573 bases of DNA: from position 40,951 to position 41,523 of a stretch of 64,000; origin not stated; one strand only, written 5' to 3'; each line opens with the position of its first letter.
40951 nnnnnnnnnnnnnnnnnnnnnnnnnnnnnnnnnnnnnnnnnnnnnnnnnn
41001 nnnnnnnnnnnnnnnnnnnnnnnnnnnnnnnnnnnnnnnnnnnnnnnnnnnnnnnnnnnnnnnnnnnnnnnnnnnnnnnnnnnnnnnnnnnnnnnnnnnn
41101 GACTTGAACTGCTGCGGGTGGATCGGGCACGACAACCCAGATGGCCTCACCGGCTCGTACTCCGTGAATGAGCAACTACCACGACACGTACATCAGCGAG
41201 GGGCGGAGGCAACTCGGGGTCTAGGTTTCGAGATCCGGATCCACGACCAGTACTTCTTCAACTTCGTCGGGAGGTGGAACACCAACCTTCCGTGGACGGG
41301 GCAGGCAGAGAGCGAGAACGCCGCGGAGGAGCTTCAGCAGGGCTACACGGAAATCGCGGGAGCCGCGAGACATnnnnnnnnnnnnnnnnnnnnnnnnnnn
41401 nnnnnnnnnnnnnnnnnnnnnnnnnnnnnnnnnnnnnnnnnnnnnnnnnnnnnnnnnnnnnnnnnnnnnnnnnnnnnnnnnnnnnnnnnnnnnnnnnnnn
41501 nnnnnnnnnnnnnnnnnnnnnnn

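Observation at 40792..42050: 1.25-kb repeat-rich non-coding region upstream of rel with a duplicated ~97-bp unit encoding a conserved peptide tail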

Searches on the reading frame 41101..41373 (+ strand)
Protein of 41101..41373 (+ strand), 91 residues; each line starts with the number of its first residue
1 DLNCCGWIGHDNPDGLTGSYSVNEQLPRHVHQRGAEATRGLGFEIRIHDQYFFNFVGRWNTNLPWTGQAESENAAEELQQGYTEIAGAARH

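Call 36: search_protein_representatives(protein=window:41101-41373:+)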
Query: 91 residues. Proteins with E-value up to 0.001 (for the whole library): 9; up to 1e-10: 1; up to 1e-30: 0. The best 9 are listed.
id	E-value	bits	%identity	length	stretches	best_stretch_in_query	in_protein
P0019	3.5e-14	69.2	59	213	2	37-85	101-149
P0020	1.5e-10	57.6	59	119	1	37-85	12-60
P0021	5.1e-09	52.7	58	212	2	36-68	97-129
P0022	6.8e-08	49.1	51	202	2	35-85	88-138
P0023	7.5e-08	48.9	54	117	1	38-85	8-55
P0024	4.0e-05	40.2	55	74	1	36-68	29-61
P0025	8.2e-05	39.2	28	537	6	25-62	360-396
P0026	8.4e-05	39.1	43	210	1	35-85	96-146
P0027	8.5e-05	39.1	35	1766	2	42-65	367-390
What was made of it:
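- On Unannotated ~212-aa TM + beta-sandwich family (clusters P0019-P0061): phmmer gave E = 3.5e-14 against 1.84 billion proteins (call 36).
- Tried and rejected: This was a false negative, later overturned by exhaustive HMMER (call 36).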

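Call 38: search_protein_families(library=pfam, proteins=[P0019, P0020, P0021, P0022, P0023, P0024, P0025, P0026, P0027], max_evalue=0.01)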
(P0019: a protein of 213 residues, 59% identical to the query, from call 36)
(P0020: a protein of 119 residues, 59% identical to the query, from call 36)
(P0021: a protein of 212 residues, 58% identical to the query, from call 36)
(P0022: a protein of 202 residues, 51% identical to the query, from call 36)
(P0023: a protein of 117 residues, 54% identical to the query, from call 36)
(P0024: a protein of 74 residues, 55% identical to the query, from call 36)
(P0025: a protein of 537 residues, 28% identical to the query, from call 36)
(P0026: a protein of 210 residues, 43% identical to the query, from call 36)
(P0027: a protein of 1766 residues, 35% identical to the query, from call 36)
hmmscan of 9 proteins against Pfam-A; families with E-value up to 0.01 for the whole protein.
P0019 (213 aa): 0 families

P0020 (119 aa): 0 families

P0021 (212 aa): 0 families

P0022 (202 aa): 0 families

P0023 (117 aa): 0 families

P0024 (74 aa): 0 families

P0025 (537 aa): 6 families
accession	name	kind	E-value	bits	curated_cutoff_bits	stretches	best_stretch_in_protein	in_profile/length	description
PF15384.11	PAXX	-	2.1e-06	28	25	0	105-122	168-185/194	PAXX, PAralog of XRCC4 and XLF, also called C9orf142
PF17562.7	Styelin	-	9e-05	23.2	27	0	445-471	18-44/59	Styelin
PF25444.1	THBD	-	0.00024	20.9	27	0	100-112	26-38/66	Thrombomodulin-like domain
PF01575.25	MaoC_dehydratas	-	0.00043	20.3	27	0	485-517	11-43/123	MaoC like domain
PF08677.15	GP11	-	0.0027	17.5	27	0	496-527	16-47/252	GP11 baseplate wedge protein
PF24110.1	DUF7385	-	0.0036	17.4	28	0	455-470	24-39/72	Family of unknown function (DUF7385)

P0026 (210 aa): 0 families

P0027 (1766 aa): 3 families
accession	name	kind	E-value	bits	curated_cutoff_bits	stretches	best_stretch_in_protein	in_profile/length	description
PF00084.26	Sushi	-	2.4e-264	854.5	20.7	29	764-819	1-56/56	Sushi repeat (SCR repeat)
PF07350.19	Gig2-like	-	8.4e-09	35.1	27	0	1193-1266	282-355/408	Gig2-like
PF18346.7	SH3_15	-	0.00069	20.3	24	0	1166-1222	4-30/67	Mind bomb SH3 repeat domain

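Call 42: find_homologous_proteins(query=A1, max_evalue=0.001)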
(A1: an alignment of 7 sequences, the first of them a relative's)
Query A1 (7 sequences) (213 aa, profile of the alignment): 39 proteins with E <= 0.001 among 4063 candidates.
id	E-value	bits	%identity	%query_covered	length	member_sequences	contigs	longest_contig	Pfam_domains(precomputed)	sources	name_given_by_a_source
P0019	6.5e-93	328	100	100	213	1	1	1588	-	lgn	-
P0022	8.1e-93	328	44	94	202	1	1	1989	-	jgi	jgi:hypothetical protein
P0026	1.6e-89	317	39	89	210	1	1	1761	-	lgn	-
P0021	4.2e-85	303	42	94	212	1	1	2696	-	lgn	-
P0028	2.9e-83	297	54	95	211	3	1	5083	-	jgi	jgi:hypothetical protein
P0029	8.0e-83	295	80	99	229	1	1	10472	-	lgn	-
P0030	1.8e-82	294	42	93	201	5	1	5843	-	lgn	-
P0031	7.3e-81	289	42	92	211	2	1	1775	-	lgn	-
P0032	1.8e-80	288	55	97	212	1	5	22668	-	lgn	-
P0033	2.5e-80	287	68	87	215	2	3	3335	-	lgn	-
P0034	3.0e-80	287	74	84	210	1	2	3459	-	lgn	-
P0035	1.3e-79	285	66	98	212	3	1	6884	-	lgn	-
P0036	4.3e-79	283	53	94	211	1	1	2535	-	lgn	-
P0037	6.9e-78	279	66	98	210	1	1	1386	-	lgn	-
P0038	3.9e-77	277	67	84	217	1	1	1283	-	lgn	-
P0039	8.6e-77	276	54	97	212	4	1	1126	-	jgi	-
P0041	6.0e-76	273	51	96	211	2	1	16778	-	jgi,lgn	jgi:hypothetical protein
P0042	1.2e-75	272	50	97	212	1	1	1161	-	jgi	jgi:hypothetical protein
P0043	5.4e-75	270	48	100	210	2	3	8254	-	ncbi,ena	-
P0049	9.9e-71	256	53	94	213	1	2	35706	-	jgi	jgi:hypothetical protein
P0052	3.3e-66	241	42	94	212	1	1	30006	-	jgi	jgi:hypothetical protein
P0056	5.5e-60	221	60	70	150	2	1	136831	-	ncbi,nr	ncbi:MAG TPA: hypothetical protein VES62_07335 [Thermoleophilaceae bacterium]|nr:hypothetical protei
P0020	2.6e-46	176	56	44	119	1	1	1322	-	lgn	-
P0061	1.6e-37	147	47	44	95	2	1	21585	-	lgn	-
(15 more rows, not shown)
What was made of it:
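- A profile search found 39 clusters of about 200-229 aa (call 42).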

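Call 43: find_encoding_contigs(protein=P0049, flank=8000, max_places=3)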
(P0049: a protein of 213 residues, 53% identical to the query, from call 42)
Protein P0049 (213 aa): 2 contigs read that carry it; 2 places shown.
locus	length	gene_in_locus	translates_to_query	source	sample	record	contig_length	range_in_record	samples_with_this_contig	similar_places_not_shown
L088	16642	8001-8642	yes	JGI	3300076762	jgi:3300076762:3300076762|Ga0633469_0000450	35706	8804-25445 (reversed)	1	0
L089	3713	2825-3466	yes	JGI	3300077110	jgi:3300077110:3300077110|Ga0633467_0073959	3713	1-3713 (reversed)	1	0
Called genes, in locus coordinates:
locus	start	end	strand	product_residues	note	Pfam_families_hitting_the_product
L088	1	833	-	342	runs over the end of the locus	PF13527:Acetyltransf_9 (faint), PF00583:Acetyltransf_1, PF13508:Acetyltransf_7 (weak), PF13673:Acetyltransf_10 (faint), PF08445:FR47 (faint), PF14542:Acetyltransf_CG (faint), PF00583:Acetyltransf_1, PF13508:Acetyltransf_7 (weak)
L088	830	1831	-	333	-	PF00583:Acetyltransf_1 (weak), PF13673:Acetyltransf_10 (faint), PF13508:Acetyltransf_7 (weak), PF08445:FR47 (faint), PF00583:Acetyltransf_1, PF13508:Acetyltransf_7 (weak)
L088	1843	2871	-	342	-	PF13508:Acetyltransf_7 (weak), PF13527:Acetyltransf_9 (faint), PF00583:Acetyltransf_1, PF13673:Acetyltransf_10 (weak), PF13508:Acetyltransf_7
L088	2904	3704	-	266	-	PF01061:ABC2_membrane, PF12698:ABC2_membrane_3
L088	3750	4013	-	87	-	-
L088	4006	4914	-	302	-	PF00005:ABC_tran, PF13304:AAA_21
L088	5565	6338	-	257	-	-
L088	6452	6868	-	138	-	-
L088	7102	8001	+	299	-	-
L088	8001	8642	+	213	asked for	-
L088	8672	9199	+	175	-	-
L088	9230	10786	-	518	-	PF01867:Cas_Cas1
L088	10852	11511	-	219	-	-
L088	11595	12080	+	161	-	-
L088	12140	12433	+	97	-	-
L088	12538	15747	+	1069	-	-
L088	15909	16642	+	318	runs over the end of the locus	PF01555:N6_N4_Mtase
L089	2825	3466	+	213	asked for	-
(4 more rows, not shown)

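Call 44: find_encoding_contigs(protein=P0056, flank=8000, max_places=3)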
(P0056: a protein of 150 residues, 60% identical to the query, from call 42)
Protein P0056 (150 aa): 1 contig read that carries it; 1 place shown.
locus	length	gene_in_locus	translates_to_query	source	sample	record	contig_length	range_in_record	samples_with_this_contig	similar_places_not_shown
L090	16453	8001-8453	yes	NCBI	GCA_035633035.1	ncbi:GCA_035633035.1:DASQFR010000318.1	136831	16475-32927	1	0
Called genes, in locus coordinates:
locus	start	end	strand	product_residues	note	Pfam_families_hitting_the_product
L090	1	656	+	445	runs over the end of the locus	-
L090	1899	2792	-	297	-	PF13578:Methyltransf_24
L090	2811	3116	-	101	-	-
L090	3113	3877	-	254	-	PF19541:DUF6065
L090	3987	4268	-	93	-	PF13031:DUF3892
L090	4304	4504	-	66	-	PF07411:DUF1508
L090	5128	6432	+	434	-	PF13560:HTH_31 (weak), PF13424:TPR_12 (faint), PF13432:TPR_16 (faint)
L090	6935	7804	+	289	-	-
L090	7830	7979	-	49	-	-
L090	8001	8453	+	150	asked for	-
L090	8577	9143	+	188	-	-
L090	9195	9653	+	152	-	-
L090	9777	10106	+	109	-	-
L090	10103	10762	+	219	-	-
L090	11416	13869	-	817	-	PF00246:Peptidase_M14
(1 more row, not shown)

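Call 45: find_encoding_contigs(protein=P0052, flank=8000, max_places=3)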
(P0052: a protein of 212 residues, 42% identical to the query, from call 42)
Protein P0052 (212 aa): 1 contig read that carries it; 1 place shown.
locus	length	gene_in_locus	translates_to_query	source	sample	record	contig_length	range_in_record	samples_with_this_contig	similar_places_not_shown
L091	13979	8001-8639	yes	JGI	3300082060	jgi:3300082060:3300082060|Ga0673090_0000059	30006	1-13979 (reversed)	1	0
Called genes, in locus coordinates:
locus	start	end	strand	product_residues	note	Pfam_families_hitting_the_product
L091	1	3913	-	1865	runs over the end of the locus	PF20148:DUF6531, PF25023:TEN_YD-shell (weak), PF05593:RHS_repeat, PF25023:TEN_YD-shell, PF05593:RHS_repeat (weak), PF25023:TEN_YD-shell, PF07591:PT-HINT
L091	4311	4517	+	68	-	-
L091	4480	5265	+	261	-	PF00589:Phage_integrase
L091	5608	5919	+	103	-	-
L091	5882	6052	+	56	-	-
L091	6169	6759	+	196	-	-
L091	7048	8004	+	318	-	-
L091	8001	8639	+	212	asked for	-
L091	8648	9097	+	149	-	-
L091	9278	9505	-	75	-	-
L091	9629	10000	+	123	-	-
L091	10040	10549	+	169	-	-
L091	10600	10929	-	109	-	-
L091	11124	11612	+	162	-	-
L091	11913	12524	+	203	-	PF01068:DNA_ligase_A_M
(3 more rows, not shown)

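Call 46: find_encoding_contigs(protein=P0032, flank=8000, max_places=3)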
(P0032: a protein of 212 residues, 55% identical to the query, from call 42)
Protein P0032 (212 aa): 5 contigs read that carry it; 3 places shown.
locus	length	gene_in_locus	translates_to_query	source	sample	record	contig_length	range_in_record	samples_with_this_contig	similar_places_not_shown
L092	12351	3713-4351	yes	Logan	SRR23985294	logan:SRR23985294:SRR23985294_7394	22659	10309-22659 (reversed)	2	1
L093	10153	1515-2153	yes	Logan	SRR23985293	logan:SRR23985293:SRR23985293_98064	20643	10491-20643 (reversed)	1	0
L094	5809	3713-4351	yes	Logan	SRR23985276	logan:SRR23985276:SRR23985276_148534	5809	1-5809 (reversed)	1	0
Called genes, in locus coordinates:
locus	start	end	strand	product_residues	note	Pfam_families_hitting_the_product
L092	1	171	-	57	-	?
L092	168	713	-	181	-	PF04542:Sigma70_r2, PF08281:Sigma70_r4_2, PF04545:Sigma70_r4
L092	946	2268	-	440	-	-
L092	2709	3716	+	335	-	-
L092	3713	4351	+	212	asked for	-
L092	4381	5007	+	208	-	-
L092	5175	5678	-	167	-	-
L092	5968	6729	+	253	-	PF04326:SLFN_AlbA_2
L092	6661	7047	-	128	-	-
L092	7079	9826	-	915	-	-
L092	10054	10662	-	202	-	-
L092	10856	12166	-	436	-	PF01702:TGT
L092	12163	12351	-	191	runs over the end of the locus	PF21818:DUF6884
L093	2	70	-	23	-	?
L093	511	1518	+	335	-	-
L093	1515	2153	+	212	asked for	-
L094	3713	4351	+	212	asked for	-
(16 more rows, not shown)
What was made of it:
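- Intact homologues do live in mobile or variable islands (calls 43-46).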

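Call 50: search_protein_families(library=padloc, proteins=[L092:2709-3716:+, P0032, L092:4381-5007:+, L088:7102-8001:+, L088:8672-9199:+, L092:946-2268:-], max_evalue=0.01)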
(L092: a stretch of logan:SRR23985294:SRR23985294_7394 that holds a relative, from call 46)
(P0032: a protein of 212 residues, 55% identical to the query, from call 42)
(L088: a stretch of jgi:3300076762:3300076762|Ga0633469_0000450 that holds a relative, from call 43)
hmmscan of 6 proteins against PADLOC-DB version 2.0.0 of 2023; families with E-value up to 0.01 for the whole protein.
L092:2709-3716:+ (335 aa): 0 families

P0032 (212 aa): 0 families

L092:4381-5007:+ (208 aa): 0 families

L088:7102-8001:+ (299 aa): 0 families

L088:8672-9199:+ (175 aa): 0 families

L092:946-2268:- (440 aa): 0 families

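Call 51: search_protein_families(library=phrogs, proteins=[L092:2709-3716:+, P0032, L092:4381-5007:+, L088:7102-8001:+, L088:8672-9199:+, L092:946-2268:-], max_evalue=0.01)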
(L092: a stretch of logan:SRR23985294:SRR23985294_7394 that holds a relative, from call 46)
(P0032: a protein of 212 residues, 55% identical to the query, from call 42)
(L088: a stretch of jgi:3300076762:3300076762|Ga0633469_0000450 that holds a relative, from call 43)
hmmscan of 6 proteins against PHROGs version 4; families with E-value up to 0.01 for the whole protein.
L092:2709-3716:+ (335 aa): 0 families

P0032 (212 aa): 0 families

L092:4381-5007:+ (208 aa): 0 families

L088:7102-8001:+ (299 aa): 0 families

L088:8672-9199:+ (175 aa): 1 family
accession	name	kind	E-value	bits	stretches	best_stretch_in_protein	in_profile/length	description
phrog_16931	-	unknown function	0.005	17.2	0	99-146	144-189/217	-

L092:946-2268:- (440 aa): 0 families

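Call 53: search_solved_structures(query=A2, max_evalue=1)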
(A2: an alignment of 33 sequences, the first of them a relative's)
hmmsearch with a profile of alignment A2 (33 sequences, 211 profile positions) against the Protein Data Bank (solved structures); distinct sequences matched with E-value up to 1: 5.
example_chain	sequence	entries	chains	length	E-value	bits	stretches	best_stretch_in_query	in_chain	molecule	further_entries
7tbi_T1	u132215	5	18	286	0.79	12.5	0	15-95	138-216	Sec13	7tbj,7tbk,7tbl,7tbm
4bzj_B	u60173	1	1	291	0.81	12.4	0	15-95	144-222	Protein transport protein SEC13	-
2pm6_B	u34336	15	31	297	0.83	12.4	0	15-95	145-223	Protein transport protein SEC13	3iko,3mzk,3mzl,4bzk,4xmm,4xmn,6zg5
6bp2_B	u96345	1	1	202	0.86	12.3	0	119-172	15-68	Envelope glycoprotein GP2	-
8eci_1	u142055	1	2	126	0.87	12.3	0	7-61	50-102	Decoration protein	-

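Call 57: predict_structure(alignment_id=A2)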
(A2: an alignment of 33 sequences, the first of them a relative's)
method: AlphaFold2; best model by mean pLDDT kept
length: 212 residues; sequences in the alignment: 33
mean_pLDDT: 93.2   pTM: 0.83
mean pLDDT of the five models: 93.2, 91.7, 91.7, 91.2, 90.8
residues with pLDDT >= 90: 175; 70-90: 32; 50-70: 5; < 50: 0
segments of 3 or more residues with pLDDT < 50: none
pLDDT, mean of each block of 10 residues (from residue 1): 82 94 78 89 93 95 93 88 97 98 98 94 98 92 94 98 97 92 97 96 95 84
secondary structure, 60 per line:
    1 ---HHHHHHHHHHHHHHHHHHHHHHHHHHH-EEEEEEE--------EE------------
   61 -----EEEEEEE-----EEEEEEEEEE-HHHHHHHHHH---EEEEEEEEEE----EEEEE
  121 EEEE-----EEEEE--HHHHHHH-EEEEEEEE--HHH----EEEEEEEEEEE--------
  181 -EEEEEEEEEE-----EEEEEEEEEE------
elements in order: H4-30 E32-38 E66-72 E78-87 H89-98 E102-111 E116-124 E130-134 H137-143 E145-152 E162-172 E182-191 E197-206

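Call 62: fold_search(model_id=the predicted structure, library=pdb)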
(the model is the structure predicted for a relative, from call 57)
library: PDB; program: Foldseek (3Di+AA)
matches with E <= 10: 1084; with E <= 0.001: 1
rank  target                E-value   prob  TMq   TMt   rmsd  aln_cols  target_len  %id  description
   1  8beg_B                5.1e-04  0.93  0.25  0.11  12.6       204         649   11  Structure of Ig-like domains from PrgB (released 2022-11-30)
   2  5dza                  1.6e-03  0.97  0.32  0.24  10.2       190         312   10  Streptococcus agalactiae AgI/II polypeptide BspA C terminal domain (WT) (released 2016-06-22)
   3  4z23                  1.7e-03  0.97  0.31  0.24  10.3       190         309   10  BspA_C_WT (released 2016-06-29)
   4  8wxd_A                2.2e-03  0.99  0.32  0.19   9.3       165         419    7  Crystal Structure of shaft pilin PilA from Streptococcus sanguinis (released 2025-05-07)
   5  7wwo_A                2.4e-03  0.94  0.26  0.32   7.7       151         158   10  Dimer form of hypothetical protein TTHA1873 from Thermus thermophilus (released 2022-03-09)
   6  3kpt_A                2.8e-03  0.99  0.31  0.21   6.2       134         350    7  Crystal structure of BcpA, the major pilin subunit of Bacillus cereus (released 2009-11-24)
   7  4hss_B                3.0e-03  0.99  0.32  0.20   5.8       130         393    8  Structure of the Full-Length Major Pilin SpaD from Corynebacterium diphtheriae (released 2013-11-13)
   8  5dz9                  3.0e-03  0.97  0.30  0.21   7.0       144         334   10  Streptococcus agalactiae AgI/II polypeptide BspA C-terminal domain (Mut) (released 2016-06-22)
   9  8kb2                  3.2e-03  0.99  0.30  0.25   6.5       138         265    4  Crystal Structure of M- and C-Domains of the shaft pilin LrpA from Ligilactobacillus ruminis - iodide derivative (released 2024-07-10)
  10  9lty_A                3.2e-03  0.96  0.31  0.19  10.3       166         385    9  Crystal Structure of C-terminal stable fragment of the Shaft pilin EbpC from Enterococcus faecalis (released 2025-07-16)
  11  9lr7_A                3.7e-03  0.96  0.29  0.18   9.9       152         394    8  Crystal Structure of the Basal pilin EbpB from Enterococcus faecalis. (released 2025-07-16)
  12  4hss_A                4.0e-03  0.97  0.30  0.18   6.6       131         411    6  Structure of the Full-Length Major Pilin SpaD from Corynebacterium diphtheriae (released 2013-11-13)
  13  3rkp_A                4.2e-03  0.99  0.32  0.21   5.6       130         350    5  Crystal structure of BcpA*(D312A), the major pilin subunit of Bacillus cereus (released 2012-05-30)
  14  7wrk                  4.4e-03  0.93  0.27  0.33   7.4       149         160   11  Structure of hypothetical protein TTHA1873 from Thermus thermophilus (released 2022-03-09)
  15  9lr7_B                5.8e-03  0.93  0.28  0.17  10.0       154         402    8  Crystal Structure of the Basal pilin EbpB from Enterococcus faecalis. (released 2025-07-16)
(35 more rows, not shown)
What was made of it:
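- Closest known: Ig-like / CnaB-type beta-sandwich domains of Gram-positive pilins and adhesins. Same: These are the best Foldseek matches of the AF2 model of the intact homologue P0032, with probability 0.93-0.99 (call 62).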

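Call 63: fold_search(model_id=the predicted structure, library=viral)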
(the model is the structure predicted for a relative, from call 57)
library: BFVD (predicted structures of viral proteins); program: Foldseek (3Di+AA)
matches with E <= 10: 523; with E <= 0.001: 1
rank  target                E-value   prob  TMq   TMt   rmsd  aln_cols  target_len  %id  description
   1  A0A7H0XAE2            9.7e-04  0.80  0.24  0.17  15.4       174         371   10  (no name in the UniProt tables at hand)
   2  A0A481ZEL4            3.3e-03  0.85  0.25  0.26  10.3       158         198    8  Uncharacterized protein [Pithovirus LCPAC404]
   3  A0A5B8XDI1            6.4e-03  0.96  0.33  0.28   6.9       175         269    6  Uncharacterized protein [Mortimer virus]
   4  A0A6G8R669            7.5e-03  0.35  0.21  0.15  10.0       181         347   13  Tail fiber protein [Synechococcus phage S-N03]
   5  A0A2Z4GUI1            1.2e-02  0.41  0.20  0.22  19.1       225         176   13  (no name in the UniProt tables at hand)
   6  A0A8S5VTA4            1.3e-02  0.90  0.33  0.10  10.4       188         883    8  (no name in the UniProt tables at hand)
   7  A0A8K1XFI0            1.6e-02  0.04  0.08  0.04  33.2       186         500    8  Glycoprotein [Fushun monolepta lauta xinmovirus 2]
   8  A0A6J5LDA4            2.4e-02  0.30  0.17  0.08   9.9       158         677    7  SprB repeat [uncultured Caudovirales phage]
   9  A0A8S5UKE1            2.5e-02  0.41  0.25  0.19  18.5       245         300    8  Uncharacterized protein [Inoviridae sp. ct4fI15]
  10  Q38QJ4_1              2.8e-02  0.44  0.25  0.07  11.2       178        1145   13  (no name in the UniProt tables at hand)
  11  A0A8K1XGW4            3.6e-02  0.04  0.10  0.05  32.9       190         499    5  Glycoprotein [Fushun monolepta lauta xinmovirus 1]
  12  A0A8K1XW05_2          3.8e-02  0.08  0.14  0.03  30.9       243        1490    8  (no name in the UniProt tables at hand)
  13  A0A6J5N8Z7            4.0e-02  0.12  0.16  0.06  13.9       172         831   10  Bacteroidetes-Associated Carbohydrate-binding Often N-terminal [uncultured Caudovirales phage]
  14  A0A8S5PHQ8            4.2e-02  0.66  0.22  0.20  20.5       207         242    8  Uncharacterized protein [Siphoviridae sp. ctUGQ45]
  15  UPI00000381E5         5.0e-02  0.38  0.18  0.09  10.2       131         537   11  (no name look-up for this kind of identifier)
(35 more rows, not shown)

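Call 68: find_encoding_contigs(protein=P0041, flank=9000, max_places=3)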
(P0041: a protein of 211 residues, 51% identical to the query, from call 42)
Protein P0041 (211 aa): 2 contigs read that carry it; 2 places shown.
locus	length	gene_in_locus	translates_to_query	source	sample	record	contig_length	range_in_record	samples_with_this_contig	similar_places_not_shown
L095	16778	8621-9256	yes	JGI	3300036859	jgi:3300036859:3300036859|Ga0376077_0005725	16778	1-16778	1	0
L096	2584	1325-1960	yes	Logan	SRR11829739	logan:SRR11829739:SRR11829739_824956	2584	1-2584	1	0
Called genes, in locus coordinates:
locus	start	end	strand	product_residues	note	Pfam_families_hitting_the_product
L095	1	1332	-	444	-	?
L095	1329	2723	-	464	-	PF13428:TPR_14 (faint), PF13431:TPR_17 (faint), PF07719:TPR_2 (faint), PF13181:TPR_8 (faint), PF14559:TPR_19 (weak), PF13432:TPR_16 (weak)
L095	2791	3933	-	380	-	PF14224:DUF4331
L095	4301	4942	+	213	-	PF04542:Sigma70_r2, PF08281:Sigma70_r4_2, PF04545:Sigma70_r4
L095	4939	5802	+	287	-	PF10099:RskA_C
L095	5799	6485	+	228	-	PF02223:Thymidylate_kin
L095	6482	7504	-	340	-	PF13185:GAF_2 (faint), PF00990:GGDEF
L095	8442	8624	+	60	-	-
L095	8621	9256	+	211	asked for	-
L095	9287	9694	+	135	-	-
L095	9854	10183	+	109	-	PF06153:CdAMP_rec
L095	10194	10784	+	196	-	PF12867:DinB_2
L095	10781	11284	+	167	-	PF00293:NUDIX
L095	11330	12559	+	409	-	PF00478:IMPDH, PF01070:FMN_dh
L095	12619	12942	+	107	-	PF04075:F420H2_quin_red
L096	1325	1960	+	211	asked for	-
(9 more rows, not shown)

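Call 69: find_encoding_contigs(protein=P0043, flank=9000, max_places=3)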
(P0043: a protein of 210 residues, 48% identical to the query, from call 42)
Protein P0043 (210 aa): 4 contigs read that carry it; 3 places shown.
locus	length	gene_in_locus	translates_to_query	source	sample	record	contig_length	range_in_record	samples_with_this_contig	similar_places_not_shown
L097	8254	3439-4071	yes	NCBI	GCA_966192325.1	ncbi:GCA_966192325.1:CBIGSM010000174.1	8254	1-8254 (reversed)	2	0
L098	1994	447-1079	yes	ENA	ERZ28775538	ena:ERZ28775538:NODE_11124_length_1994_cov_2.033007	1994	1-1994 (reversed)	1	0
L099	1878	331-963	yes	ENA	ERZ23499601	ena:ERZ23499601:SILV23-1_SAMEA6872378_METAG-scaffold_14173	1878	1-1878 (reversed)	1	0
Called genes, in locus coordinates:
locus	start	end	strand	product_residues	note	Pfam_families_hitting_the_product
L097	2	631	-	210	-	?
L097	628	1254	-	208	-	-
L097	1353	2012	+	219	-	-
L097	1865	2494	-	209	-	-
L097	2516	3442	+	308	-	-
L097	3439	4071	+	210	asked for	-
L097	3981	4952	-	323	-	-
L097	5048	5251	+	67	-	-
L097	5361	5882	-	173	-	PF08843:AbiEii (weak)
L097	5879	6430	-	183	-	PF13338:AbiEi_4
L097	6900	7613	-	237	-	PF13565:HTH_32 (weak)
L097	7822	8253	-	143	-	?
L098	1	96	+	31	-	?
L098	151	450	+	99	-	-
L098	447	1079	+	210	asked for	-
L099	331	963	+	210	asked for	-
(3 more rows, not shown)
